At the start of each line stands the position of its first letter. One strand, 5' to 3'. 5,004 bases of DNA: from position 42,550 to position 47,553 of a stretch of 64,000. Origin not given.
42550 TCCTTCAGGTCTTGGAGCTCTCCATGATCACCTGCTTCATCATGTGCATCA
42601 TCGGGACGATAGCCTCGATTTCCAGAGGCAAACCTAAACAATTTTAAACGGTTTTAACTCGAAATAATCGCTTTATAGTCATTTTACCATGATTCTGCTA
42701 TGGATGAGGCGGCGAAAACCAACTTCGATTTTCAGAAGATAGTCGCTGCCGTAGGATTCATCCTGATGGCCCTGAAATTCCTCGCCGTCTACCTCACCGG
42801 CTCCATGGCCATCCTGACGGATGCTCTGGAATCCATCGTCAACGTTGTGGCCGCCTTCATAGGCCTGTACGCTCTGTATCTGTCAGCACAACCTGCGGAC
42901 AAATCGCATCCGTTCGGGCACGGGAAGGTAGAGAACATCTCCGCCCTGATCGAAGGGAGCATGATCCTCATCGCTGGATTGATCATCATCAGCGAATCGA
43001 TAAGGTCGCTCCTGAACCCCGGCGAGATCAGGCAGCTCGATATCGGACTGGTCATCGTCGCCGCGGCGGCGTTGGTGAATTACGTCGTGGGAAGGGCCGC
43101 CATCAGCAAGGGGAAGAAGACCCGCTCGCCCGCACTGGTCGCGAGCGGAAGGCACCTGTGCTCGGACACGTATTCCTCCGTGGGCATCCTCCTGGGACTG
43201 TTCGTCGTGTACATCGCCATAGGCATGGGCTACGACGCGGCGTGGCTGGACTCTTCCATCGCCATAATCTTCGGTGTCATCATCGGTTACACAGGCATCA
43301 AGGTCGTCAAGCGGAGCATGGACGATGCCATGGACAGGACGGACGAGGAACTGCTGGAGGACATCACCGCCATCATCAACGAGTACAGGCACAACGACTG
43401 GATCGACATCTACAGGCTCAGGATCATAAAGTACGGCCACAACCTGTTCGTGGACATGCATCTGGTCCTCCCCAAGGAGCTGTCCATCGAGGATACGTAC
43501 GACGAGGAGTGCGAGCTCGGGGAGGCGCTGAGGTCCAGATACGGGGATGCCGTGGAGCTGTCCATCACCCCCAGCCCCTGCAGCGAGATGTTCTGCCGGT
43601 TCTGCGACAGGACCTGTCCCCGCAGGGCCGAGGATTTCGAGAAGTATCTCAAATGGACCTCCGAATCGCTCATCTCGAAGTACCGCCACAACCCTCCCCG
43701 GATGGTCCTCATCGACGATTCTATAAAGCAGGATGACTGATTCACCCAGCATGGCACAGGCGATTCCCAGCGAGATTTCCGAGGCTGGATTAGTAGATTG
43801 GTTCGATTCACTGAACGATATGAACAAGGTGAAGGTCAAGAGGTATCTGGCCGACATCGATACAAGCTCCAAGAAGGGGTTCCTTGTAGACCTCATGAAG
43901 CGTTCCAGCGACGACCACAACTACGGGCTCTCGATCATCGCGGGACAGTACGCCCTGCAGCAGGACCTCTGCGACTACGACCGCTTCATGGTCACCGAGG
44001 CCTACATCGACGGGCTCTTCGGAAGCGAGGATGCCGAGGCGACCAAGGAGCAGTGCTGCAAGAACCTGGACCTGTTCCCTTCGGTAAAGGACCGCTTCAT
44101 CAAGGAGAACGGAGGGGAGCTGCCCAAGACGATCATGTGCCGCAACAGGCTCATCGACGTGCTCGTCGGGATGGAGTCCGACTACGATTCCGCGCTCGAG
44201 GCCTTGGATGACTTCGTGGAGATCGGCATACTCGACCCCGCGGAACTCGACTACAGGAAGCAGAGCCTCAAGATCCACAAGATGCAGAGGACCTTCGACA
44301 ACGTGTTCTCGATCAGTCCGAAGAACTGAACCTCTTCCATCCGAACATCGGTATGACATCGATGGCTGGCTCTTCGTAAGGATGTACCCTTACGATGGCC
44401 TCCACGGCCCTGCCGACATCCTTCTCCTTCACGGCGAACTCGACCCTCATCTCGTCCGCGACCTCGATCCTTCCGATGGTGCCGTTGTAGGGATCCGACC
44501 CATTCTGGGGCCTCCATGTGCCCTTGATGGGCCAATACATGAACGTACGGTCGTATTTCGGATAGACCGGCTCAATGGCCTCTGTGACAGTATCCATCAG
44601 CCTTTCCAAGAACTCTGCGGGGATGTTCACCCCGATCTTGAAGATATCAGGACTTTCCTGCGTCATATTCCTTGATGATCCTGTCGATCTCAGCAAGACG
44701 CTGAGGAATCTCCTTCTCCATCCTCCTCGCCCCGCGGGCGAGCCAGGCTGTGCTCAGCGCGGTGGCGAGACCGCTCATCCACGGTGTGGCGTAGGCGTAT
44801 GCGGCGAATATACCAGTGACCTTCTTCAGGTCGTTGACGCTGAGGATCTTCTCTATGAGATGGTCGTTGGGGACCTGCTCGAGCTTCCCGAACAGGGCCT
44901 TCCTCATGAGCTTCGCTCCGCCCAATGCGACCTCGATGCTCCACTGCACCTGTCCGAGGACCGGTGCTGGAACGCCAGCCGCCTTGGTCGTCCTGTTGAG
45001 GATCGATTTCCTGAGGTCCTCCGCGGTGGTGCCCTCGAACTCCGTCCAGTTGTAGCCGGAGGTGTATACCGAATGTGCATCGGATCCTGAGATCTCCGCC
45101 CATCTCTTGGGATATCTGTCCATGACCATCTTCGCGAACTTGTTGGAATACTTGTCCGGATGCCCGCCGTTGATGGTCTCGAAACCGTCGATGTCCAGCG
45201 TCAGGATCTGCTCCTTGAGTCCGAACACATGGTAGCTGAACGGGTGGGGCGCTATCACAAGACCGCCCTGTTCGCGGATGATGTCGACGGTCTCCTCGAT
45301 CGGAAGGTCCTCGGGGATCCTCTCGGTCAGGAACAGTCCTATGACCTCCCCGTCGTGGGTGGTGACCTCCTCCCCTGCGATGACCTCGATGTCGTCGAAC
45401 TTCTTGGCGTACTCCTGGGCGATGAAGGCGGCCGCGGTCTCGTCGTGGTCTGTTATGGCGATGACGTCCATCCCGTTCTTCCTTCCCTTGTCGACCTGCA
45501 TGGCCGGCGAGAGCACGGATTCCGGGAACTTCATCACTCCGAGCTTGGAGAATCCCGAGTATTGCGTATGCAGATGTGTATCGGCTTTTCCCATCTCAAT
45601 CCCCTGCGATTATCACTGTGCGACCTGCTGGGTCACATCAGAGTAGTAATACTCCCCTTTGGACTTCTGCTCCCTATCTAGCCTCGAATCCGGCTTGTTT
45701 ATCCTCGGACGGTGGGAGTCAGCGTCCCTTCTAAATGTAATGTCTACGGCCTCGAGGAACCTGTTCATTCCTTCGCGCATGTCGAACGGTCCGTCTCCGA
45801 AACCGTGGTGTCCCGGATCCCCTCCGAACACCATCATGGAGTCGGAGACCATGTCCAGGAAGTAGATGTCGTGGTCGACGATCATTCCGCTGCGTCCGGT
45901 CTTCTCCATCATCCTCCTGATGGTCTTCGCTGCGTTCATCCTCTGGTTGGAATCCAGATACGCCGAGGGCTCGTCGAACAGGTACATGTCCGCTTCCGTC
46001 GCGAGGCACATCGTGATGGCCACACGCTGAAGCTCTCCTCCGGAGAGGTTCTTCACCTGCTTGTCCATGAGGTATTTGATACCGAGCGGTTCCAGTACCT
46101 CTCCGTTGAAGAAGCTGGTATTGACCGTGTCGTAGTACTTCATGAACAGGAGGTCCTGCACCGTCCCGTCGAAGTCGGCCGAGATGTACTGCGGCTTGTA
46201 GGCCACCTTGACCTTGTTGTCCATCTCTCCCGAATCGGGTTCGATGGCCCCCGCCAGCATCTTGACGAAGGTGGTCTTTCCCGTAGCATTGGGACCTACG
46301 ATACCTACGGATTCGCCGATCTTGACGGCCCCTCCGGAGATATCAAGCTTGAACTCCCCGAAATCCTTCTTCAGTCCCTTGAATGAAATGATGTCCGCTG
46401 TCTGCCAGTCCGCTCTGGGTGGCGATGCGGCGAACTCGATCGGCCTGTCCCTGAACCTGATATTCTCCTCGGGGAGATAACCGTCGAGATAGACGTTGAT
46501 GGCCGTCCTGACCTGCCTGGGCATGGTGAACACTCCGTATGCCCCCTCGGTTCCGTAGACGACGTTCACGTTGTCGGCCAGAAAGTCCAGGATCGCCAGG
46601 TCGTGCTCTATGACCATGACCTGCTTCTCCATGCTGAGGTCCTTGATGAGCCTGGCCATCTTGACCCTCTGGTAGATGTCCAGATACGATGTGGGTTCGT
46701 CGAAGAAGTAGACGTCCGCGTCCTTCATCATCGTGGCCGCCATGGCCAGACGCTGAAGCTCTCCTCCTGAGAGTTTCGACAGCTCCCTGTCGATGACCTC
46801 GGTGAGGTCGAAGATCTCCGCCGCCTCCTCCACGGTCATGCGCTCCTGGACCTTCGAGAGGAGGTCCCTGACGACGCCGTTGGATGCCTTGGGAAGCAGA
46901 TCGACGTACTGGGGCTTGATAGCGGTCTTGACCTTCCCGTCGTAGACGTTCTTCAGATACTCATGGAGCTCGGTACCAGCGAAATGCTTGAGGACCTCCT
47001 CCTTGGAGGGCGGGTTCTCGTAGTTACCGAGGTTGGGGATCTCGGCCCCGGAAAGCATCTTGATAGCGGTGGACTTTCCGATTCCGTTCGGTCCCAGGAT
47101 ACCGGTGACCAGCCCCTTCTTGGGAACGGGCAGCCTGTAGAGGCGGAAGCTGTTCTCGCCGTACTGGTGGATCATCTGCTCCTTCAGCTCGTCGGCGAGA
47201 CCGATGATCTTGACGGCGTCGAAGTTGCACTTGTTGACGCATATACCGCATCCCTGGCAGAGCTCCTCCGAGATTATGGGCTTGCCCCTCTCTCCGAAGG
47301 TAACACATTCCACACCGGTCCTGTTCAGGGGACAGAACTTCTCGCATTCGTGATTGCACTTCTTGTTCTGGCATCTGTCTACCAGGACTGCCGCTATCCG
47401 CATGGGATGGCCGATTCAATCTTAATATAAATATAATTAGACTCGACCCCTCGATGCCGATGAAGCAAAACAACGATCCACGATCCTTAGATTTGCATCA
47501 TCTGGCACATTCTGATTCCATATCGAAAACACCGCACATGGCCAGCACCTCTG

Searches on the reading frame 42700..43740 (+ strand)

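Call 79: search_protein_families(library=pfam, proteins=[window:42700-43740:+])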
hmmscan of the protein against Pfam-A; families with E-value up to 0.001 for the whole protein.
window:42700-43740:+ (346 aa): 2 families
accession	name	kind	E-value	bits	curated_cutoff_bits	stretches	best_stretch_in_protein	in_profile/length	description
PF01545.26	Cation_efflux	-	6.3e-43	147.3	26.6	1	15-208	4-195/198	Cation efflux family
PF16916.11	ZT_dimer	-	2.6e-07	31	26.7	1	215-287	2-71/78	Dimerisation domain of Zinc Transporter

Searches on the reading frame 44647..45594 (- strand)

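Call 79: search_protein_families(library=pfam, proteins=[window:44647-45594:-])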
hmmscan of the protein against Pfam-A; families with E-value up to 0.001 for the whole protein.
window:44647-45594:- (315 aa): 2 families
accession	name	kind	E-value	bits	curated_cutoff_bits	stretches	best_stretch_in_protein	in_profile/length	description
PF02811.25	PHP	-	8.3e-06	26.7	26.4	1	5-124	1-71/164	PHP domain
PF13263.12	PHP_C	-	5.4e-05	23.1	21.3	1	151-203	4-56/56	PHP-associated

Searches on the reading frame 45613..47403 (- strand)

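Call 79: search_protein_families(library=pfam, proteins=[window:45613-47403:-])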
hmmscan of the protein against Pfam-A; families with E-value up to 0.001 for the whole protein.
window:45613-47403:- (596 aa): 9 families
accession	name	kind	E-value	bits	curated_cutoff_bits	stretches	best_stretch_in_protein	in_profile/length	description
PF00005.33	ABC_tran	-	3.9e-39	134.8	25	2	96-239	10-137/137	ABC transporter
PF02463.25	SMC_N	-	4.3e-14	52.9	40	1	195-281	121-211/220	RecF/RecN/SMC N terminal domain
PF13304.12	AAA_21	-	5.4e-11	43.5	27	0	206-273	233-304/304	AAA domain, putative AbiEii toxin, Type IV TA system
PF04068.21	Fer4_RLI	-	3.3e-10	40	23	1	1-31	1-34/35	Possible Fer4-like domain in RNase L inhibitor, RLI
PF13476.12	AAA_23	-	3e-06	28.5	27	0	99-119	21-41/201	AAA domain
PF03215.21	Rad17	-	1.9e-05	25.1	23.8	0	101-134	49-83/186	Rad17 P-loop domain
PF13175.12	AAA_15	-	0.00034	20.8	32.1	0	368-383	28-43/374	AAA ATPase domain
PF13555.12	AAA_29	-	0.00051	20.2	27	0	86-114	12-39/61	P-loop containing region of AAA domain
PF00037.32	Fer4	-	0.00056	20.1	21.1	1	42-64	1-23/24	4Fe-4S binding domain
